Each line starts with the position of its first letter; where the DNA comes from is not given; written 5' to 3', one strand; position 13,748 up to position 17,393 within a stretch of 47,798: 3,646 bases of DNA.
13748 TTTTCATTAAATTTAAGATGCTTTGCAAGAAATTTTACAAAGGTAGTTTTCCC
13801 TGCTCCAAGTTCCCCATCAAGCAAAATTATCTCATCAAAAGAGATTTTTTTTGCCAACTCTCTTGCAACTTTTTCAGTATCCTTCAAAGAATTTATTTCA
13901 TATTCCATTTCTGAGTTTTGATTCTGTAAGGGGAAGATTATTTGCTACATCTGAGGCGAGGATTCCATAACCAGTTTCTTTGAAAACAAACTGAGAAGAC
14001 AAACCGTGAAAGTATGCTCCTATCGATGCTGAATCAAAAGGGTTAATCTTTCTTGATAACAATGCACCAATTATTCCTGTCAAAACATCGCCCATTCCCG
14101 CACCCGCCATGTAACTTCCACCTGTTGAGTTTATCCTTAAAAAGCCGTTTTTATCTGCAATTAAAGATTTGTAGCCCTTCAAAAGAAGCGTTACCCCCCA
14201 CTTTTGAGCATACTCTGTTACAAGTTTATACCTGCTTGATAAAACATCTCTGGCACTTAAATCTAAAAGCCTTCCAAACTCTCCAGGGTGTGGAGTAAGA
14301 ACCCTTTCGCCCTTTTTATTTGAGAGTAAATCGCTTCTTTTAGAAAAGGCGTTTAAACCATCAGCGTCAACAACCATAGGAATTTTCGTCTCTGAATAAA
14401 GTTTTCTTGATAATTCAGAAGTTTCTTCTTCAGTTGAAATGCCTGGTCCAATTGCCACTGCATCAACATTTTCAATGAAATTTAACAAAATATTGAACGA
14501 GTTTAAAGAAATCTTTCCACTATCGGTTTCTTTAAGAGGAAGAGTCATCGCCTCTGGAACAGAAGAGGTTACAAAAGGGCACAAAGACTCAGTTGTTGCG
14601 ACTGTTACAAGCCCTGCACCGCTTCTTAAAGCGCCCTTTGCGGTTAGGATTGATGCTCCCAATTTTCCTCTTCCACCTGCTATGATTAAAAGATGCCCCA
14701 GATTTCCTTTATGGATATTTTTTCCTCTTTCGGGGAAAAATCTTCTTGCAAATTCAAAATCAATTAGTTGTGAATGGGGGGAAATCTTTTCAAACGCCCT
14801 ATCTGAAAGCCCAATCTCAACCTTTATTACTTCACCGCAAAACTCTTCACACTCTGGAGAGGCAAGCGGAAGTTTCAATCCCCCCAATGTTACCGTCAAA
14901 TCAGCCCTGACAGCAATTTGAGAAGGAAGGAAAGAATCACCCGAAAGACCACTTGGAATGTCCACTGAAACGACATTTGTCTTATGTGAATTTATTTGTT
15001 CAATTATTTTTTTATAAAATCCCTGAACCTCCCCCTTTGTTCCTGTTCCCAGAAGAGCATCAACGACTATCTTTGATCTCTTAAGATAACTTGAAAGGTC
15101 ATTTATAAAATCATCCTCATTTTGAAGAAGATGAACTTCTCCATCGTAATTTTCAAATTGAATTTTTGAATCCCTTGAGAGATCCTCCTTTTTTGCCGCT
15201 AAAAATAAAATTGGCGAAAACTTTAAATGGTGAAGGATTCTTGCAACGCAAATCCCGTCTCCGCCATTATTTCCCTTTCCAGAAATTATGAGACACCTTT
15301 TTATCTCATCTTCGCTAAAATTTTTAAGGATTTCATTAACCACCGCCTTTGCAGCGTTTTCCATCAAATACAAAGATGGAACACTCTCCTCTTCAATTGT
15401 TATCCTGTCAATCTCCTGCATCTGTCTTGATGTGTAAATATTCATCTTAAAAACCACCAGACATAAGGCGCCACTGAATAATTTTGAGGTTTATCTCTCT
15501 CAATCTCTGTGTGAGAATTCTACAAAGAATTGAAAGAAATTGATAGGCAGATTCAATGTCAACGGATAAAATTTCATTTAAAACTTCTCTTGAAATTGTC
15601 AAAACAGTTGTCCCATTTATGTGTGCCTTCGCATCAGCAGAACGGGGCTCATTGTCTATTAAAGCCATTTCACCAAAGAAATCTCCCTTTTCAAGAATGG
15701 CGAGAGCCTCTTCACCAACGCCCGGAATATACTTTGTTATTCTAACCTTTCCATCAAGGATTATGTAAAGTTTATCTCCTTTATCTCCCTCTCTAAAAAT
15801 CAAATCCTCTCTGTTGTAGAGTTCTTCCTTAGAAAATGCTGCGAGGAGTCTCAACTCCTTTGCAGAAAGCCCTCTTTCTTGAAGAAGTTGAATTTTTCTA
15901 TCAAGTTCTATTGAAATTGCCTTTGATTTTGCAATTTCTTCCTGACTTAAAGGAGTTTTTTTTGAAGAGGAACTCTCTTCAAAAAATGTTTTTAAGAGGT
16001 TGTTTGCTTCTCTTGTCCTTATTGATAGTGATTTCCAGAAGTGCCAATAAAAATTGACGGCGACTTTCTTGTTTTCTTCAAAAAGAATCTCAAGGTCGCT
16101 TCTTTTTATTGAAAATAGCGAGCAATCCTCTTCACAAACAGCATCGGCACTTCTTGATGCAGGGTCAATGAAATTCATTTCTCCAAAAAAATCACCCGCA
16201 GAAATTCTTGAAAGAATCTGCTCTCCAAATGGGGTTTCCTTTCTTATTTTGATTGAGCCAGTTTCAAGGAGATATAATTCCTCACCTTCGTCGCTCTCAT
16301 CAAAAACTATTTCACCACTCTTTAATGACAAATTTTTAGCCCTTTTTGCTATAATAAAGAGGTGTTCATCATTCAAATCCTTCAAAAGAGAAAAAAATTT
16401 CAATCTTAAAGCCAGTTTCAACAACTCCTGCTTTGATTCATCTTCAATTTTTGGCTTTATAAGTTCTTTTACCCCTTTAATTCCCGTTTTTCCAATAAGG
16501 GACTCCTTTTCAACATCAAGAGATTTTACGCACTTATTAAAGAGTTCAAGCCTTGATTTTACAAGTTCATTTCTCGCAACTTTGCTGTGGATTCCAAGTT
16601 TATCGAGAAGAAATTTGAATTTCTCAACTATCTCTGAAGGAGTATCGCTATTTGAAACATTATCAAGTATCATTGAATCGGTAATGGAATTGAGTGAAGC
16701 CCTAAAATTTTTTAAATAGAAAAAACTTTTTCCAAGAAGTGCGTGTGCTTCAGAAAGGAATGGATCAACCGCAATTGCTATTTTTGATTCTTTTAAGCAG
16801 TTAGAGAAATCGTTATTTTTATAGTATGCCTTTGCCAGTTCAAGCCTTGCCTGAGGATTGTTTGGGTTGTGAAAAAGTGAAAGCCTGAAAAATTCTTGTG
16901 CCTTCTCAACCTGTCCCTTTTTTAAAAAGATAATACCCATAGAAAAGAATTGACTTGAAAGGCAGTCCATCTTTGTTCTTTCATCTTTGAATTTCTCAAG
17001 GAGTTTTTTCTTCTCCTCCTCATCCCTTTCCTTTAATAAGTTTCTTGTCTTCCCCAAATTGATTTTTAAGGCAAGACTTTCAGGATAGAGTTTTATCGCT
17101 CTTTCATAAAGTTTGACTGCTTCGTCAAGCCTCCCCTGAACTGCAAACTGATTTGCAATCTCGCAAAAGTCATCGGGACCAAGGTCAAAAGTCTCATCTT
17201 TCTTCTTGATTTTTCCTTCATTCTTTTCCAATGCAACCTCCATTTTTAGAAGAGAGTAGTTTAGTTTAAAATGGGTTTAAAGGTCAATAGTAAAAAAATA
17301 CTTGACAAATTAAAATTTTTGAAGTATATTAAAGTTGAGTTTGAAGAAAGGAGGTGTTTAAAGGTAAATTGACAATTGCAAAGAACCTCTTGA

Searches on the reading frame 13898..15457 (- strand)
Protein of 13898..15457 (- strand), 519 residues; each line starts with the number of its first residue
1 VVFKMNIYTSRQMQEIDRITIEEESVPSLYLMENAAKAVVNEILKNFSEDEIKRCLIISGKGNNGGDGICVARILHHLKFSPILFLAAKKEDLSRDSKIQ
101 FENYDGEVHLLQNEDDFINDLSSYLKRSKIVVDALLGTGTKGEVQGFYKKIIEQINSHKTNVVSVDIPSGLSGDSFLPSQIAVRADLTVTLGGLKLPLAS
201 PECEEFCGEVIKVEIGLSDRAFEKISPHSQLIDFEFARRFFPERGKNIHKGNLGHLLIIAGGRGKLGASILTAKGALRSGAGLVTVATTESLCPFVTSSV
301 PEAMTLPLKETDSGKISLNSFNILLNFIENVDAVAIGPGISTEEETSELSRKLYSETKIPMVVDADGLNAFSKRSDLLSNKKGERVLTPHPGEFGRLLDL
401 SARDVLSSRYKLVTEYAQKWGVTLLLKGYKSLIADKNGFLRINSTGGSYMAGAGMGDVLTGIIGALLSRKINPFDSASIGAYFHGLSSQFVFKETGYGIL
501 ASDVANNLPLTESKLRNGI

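Call 80: search_protein_families(library=pfam, proteins=[window:13898-15457:-], max_evalue=0.00001)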
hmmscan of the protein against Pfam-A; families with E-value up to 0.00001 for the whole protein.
window:13898-15457:- (519 aa): 2 families
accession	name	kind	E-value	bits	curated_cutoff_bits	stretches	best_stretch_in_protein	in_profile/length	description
PF01256.23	Carb_kinase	-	5.5e-56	190.2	27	1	256-509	1-241/242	NAD(P)H-hydrate dehydratase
PF03853.21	YjeF_N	-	2.4e-41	142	24.9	1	30-195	3-167/169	YjeF-related protein N-terminus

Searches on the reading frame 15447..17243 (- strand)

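Call 80: search_protein_families(library=pfam, proteins=[window:15447-17243:-], max_evalue=0.00001)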
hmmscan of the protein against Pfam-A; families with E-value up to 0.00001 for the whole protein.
window:15447-17243:- (598 aa): 10 families
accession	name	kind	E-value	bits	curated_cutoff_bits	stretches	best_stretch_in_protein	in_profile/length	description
PF00027.35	cNMP_binding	-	4.5e-43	145.6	27.5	2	476-560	4-87/89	Cyclic nucleotide-binding domain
PF00515.34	TPR_1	-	3.8e-14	52.3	27.8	0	26-55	4-33/34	Tetratricopeptide repeat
PF07719.23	TPR_2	-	8.9e-14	50.9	27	0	27-55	5-33/34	Tetratricopeptide repeat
PF14559.12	TPR_19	-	1.1e-10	42.1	25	0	107-170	2-65/68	Tetratricopeptide repeat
PF13428.12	TPR_14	-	1.7e-10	40.9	23.5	0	30-65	8-43/44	Tetratricopeptide repeat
PF13414.12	TPR_11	-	1.1e-09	38.3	26.8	0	31-65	2-36/42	TPR repeat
PF13432.12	TPR_16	-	8.5e-08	33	32.7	0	30-65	4-39/65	Tetratricopeptide repeat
PF24575.1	TPR_Slam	-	1.4e-07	32.3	35.2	0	99-146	50-97/104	Surface lipoprotein assembly modifier, N-terminal TPR repeats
PF13181.12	TPR_8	-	1.4e-06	28.4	25.7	0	36-55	14-33/34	Tetratricopeptide repeat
PF13174.12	TPR_6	-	5.4e-06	27.2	26.3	0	32-56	10-33/33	Tetratricopeptide repeat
